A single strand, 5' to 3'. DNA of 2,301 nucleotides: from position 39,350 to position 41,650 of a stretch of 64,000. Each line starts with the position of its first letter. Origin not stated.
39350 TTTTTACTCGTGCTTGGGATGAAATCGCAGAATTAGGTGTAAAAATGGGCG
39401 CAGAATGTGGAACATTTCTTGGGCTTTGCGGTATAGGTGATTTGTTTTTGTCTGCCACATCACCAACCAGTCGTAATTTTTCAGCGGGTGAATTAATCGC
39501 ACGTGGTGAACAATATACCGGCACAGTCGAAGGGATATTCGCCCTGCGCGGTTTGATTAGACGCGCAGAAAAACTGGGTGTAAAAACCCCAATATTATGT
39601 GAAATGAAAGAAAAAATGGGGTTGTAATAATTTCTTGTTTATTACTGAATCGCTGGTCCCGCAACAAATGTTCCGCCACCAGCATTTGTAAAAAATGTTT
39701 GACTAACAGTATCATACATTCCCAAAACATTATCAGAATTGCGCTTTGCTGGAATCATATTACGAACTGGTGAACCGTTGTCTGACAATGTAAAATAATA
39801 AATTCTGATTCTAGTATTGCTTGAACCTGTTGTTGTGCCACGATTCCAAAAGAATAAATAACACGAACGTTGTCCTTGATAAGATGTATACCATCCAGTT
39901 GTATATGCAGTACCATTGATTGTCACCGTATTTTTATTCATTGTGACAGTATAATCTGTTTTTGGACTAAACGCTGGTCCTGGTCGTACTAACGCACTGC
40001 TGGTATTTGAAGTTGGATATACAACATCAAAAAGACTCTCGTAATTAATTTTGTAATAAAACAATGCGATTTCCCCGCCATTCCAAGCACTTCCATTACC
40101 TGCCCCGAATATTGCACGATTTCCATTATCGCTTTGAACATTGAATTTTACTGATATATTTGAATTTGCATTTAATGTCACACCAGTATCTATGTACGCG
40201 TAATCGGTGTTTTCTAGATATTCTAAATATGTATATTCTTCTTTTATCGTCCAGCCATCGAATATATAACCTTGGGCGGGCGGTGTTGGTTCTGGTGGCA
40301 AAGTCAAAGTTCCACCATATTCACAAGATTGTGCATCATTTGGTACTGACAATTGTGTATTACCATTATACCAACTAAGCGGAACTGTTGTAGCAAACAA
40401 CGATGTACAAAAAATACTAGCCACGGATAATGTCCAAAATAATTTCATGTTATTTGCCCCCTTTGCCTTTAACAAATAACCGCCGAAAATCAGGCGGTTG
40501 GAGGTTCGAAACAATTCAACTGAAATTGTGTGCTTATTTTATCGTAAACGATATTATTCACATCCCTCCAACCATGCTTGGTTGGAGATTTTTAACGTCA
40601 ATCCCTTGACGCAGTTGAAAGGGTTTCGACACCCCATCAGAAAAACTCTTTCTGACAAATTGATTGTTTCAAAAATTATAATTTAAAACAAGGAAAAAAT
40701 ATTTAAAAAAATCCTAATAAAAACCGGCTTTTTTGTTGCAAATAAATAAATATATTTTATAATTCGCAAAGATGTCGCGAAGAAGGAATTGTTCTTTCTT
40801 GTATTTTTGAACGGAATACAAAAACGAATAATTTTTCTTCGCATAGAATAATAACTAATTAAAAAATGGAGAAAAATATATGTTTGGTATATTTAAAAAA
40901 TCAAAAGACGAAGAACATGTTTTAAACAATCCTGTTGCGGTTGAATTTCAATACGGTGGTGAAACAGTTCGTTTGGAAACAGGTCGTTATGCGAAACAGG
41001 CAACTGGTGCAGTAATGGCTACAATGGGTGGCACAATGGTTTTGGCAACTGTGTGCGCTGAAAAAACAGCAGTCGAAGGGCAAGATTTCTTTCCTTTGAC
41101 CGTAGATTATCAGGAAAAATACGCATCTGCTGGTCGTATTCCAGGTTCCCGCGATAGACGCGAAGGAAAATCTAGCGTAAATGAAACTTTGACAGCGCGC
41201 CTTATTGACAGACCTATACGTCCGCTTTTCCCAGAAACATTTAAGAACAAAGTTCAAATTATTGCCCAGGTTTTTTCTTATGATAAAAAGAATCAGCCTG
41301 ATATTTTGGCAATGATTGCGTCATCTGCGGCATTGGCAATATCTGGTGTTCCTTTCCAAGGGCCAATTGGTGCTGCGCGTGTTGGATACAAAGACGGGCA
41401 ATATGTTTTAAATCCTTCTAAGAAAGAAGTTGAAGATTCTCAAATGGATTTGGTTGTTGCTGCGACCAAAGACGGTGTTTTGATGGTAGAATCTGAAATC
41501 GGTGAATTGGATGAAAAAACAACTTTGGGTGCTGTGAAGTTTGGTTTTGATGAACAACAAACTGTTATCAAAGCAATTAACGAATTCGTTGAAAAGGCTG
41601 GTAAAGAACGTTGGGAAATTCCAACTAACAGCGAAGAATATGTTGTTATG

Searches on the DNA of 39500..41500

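Call 58: search_rna_families(source=window, start=40300, end=40900, threshold=evalue, max_evalue=10)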
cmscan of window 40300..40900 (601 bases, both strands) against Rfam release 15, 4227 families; matches with E-value up to 10: 6.
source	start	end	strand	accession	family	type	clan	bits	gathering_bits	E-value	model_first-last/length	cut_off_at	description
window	40777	40842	+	RF01061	mir-548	Gene; miRNA;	-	19.4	90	0.59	11-74/84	no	mir-548 microRNA precursor family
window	40773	40843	+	RF04294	mir-3578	Gene; miRNA;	CL00149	18.9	78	1.1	1-82/82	no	mir-3578 microRNA precursor family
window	40735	40770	-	RF01363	CRISPR-DR50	Gene; CRISPR;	-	17.8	47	8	1-46/46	no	CRISPR RNA direct repeat element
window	40463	40506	+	RF00125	IS128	Gene; sRNA;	-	14.5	80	2.2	152-198/209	no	IS128 RNA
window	40775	40861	+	RF02058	STnc400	Gene;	-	14.4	80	6.4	1-125/125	no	Gammaproteobacterial sRNA STnc400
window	40537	40706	-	RF02933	ARRPOF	Gene; sRNA;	-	12.9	127.2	1.2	1-256/256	no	ARRPOF RNA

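Call 59: search_with_rna_model(model_id=R1, source=window, start=39500, end=41500, max_evalue=1, show_alignments=1)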
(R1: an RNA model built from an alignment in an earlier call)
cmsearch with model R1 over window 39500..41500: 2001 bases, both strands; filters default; matches with E-value up to 1: 3.
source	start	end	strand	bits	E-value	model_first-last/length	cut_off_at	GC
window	40472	40658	-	26.8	8.6e-08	1-188/188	no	0.41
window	40613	40651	+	8.3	0.018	34-72/188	no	0.41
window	40696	40734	+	6.8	0.051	1-188/188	no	0.18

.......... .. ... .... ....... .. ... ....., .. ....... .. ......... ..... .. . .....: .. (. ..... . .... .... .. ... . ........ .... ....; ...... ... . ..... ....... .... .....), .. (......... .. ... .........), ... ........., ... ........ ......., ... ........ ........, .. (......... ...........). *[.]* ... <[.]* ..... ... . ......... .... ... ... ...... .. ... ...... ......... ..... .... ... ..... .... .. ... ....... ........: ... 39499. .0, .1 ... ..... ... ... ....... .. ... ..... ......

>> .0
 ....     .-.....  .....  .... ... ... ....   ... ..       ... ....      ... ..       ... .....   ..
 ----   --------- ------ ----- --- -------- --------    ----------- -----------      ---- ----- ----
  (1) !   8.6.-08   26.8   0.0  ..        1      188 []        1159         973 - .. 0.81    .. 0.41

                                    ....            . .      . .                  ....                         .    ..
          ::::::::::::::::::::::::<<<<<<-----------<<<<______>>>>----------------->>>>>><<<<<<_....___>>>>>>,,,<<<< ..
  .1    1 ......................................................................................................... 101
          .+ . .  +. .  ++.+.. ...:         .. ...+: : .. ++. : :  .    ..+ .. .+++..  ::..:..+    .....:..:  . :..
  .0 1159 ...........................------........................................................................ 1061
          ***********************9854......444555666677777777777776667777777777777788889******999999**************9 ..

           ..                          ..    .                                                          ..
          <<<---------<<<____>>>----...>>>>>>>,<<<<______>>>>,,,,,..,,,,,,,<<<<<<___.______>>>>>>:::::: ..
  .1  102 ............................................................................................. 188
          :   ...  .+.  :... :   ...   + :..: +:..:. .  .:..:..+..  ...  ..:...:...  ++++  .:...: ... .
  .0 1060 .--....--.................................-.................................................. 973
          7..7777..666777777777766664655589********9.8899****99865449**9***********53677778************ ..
